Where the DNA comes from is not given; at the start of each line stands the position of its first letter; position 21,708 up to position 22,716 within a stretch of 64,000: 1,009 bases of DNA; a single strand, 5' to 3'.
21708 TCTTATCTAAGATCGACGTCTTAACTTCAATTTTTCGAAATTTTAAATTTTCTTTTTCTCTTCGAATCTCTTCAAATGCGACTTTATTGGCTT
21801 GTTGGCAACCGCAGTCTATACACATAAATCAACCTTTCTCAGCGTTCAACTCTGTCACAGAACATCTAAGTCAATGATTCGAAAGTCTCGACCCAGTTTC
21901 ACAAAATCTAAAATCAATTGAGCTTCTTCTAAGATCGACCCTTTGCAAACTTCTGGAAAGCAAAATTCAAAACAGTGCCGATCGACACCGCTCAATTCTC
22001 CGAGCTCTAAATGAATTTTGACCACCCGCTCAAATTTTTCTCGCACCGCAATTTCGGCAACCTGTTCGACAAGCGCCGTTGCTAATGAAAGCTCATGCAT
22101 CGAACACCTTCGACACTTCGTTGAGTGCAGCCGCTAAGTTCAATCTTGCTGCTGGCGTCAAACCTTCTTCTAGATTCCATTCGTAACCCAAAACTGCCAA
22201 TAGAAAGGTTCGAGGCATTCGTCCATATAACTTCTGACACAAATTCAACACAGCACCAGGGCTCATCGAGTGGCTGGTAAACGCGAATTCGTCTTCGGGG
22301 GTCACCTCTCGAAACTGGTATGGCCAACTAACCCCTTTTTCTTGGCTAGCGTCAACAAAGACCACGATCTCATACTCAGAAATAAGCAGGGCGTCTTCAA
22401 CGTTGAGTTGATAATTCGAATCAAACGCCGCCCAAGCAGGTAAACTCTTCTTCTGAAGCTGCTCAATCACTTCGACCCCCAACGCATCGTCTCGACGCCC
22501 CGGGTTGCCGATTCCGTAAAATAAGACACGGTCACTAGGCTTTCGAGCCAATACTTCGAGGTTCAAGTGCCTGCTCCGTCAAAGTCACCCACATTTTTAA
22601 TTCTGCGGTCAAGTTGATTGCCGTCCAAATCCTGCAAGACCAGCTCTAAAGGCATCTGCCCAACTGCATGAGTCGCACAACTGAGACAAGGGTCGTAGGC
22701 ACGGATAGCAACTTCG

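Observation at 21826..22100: HypA lacks its zinc-finger domain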

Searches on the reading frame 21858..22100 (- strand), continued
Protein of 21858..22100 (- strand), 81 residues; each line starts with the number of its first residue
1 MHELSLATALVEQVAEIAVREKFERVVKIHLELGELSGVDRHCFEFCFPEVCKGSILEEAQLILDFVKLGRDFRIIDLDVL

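Call 78: get_annotated_region(hit=H5, flank=5000)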
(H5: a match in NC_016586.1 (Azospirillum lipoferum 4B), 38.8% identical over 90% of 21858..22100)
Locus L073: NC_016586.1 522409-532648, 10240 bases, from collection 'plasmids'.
description: Azospirillum lipoferum 4B plasmid AZO_p2, complete sequence
organism: Azospirillum lipoferum 4B (NCBI taxid 862719)
taxonomy: Bacteria; Pseudomonadota; Alphaproteobacteria; Rhodospirillales; Azospirillaceae; Azospirillum; Azospirillum lipoferum; Azospirillum lipoferum 4B
host: -; source: -; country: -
typing (MOB-suite, as given by PLSDB): conjugative; replicon rep_cluster_67; relaxase MOBP; mating-pair formation MPF_T
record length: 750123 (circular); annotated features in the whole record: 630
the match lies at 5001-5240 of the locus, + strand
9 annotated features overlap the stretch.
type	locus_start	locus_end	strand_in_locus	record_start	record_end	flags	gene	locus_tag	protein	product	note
CDS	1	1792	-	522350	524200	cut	-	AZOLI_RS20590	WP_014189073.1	NADH-quinone oxidoreductase subunit L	-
CDS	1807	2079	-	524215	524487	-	-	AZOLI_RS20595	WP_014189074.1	ubiquitin-like small modifier protein 1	-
CDS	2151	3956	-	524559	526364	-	-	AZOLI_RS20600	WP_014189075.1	aldehyde ferredoxin oxidoreductase family protein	-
CDS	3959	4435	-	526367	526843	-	-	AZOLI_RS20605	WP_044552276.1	4Fe-4S dicluster domain-containing protein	-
CDS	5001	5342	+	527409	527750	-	hypA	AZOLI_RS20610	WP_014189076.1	hydrogenase maturation nickel metallochaperone HypA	GO:0036211 - protein modification process [Evidence IEA]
CDS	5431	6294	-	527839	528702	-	rpoH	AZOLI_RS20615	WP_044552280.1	RNA polymerase sigma factor RpoH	GO:0006352 - DNA-templated transcription initiation [Evidence IEA]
CDS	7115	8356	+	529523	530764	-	-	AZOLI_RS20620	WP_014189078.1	polysaccharide pyruvyl transferase family protein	-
CDS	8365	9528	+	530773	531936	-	-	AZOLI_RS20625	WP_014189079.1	hypothetical protein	-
CDS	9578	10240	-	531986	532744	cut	kduD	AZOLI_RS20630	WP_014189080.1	2-dehydro-3-deoxy-D-gluconate 5-dehydrogenase KduD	GO:0000272 - polysaccharide catabolic process [Evidence IEA]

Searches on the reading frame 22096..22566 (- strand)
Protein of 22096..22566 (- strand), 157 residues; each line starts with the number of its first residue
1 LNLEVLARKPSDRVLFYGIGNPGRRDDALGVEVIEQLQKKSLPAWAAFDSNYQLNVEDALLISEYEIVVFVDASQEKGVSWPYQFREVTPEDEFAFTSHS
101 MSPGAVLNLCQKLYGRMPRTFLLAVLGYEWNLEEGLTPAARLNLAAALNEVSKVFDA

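Call 4: search_protein_families(library=pfam, proteins=[window:22096-22566:-], max_evalue=1)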
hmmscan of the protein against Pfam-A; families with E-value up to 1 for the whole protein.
window:22096-22566:- (157 aa): 0 families

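Call 5: search_protein_families(library=ncbifam, proteins=[window:22096-22566:-], max_evalue=1)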
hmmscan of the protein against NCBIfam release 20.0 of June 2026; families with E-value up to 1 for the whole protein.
window:22096-22566:- (157 aa): 6 families
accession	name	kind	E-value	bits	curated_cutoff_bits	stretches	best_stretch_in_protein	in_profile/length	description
TIGR00072.1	hydrog_prot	superfamily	9.5e-17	61.3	47.45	1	17-153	3-143/145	hydrogenase maturation protease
NF045519.1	NiFeSe_H2_mat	exception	0.011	15.6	190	1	13-123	2-114/152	NiFeSe hydrogenase maturation protease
TIGR00140.1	hupD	subfamily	0.016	15.1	151.8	1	14-127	1-118/151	HyaD/HybD family hydrogenase maturation endopeptidase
NF007777.0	PRK10466.1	equivalog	0.053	13.2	190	1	13-41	2-30/164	HyaD/HybD family hydrogenase maturation endopeptidase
TIGR00130.1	frhD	equivalog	0.15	12.2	134.95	1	13-40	4-31/153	coenzyme F420-reducing hydrogenase, FrhD protein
TIGR01441.2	GPR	equivalog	0.19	10.7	120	1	7-38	88-119/306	GPR endopeptidase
